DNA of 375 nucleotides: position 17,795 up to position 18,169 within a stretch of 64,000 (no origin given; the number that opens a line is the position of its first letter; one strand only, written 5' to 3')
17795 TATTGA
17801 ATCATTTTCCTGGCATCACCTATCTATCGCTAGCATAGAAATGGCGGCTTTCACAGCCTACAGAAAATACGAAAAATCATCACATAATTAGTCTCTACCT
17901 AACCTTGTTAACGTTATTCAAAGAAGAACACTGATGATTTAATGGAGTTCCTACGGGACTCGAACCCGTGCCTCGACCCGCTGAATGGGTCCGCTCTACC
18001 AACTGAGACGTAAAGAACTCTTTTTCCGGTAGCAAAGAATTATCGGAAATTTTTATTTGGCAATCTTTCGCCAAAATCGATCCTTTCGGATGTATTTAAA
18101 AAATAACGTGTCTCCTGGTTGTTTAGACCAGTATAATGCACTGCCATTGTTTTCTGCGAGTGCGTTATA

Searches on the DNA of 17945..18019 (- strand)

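Call 65: search_dna_similar(query=window:17945-18019:-, collection=phages, mode=distant, max_evalue=0.01, max_rows=12)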
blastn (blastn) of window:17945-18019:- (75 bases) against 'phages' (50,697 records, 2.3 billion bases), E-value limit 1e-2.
Records with a match: 16; places in all: 16; records where one place covers at least 80% of the query: 2.
Best place of each record, by identity: 80-90% 2; 60-80% 14.
By first word of the organism name: Erwinia 12; Pseudomonas 2; Streptomyces 1; Salmonella 1.
By host as written in the record: Erwinia amylovora 7; Erwinia amylovora ATCC 29780 5; Pseudomonas syringae actinidae 2; Streptomyces scabiei RL-34 1; Salmonella enterica Sal-SNUABM-svn1 1.
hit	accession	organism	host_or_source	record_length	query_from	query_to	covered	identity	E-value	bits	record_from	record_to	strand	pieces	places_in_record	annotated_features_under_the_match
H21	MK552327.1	Pseudomonas phage Psa21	Pseudomonas syringae actinidae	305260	13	73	81%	81.3%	4e-3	45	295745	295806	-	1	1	tRNA-Asp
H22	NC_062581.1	Pseudomonas phage Psa21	Pseudomonas syringae actinidae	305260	13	73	81%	81.3%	4e-3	45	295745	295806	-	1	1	tRNA-Asp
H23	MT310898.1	Streptomyces phage Kela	Streptomyces scabiei RL-34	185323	13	70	77%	78.3%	4e-3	46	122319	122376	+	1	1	197: tRNA-Lys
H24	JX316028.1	Erwinia phage phiEaH2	Erwinia amylovora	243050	13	69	76%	79.3%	4e-3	45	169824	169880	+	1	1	none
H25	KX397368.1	Erwinia phage vB_EamM_Huxley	Erwinia amylovora ATCC 29780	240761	13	69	76%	79.3%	4e-3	45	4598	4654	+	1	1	tRNA-Ile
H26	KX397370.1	Erwinia phage Machina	Erwinia amylovora ATCC 29780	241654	13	69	76%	79.3%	4e-3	45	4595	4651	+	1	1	tRNA-Ile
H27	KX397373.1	Erwinia phage vB_EamM_Stratton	Erwinia amylovora ATCC 29780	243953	13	69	76%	79.3%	4e-3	45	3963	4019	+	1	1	tRNA-Ile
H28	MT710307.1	Salmonella phage pSal-SNUABM-04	Salmonella enterica Sal-SNUABM-svn1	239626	13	69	76%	79.3%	4e-3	45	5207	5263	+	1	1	tRNA-Ile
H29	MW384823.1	Erwinia phage pEa_SNUABM_43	Erwinia amylovora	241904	13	69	76%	79.3%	4e-3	45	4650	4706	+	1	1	tRNA-Ile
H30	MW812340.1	Erwinia phage pEa_SNUABM_42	Erwinia amylovora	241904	13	69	76%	79.3%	4e-3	45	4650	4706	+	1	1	tRNA-Ile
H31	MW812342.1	Erwinia phage pEa_SNUABM_10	Erwinia amylovora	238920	13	69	76%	79.3%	4e-3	45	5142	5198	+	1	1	tRNA-Ile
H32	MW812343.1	Erwinia phage pEa_SNUABM_6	Erwinia amylovora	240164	13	69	76%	79.3%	4e-3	45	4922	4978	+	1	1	tRNA-Ile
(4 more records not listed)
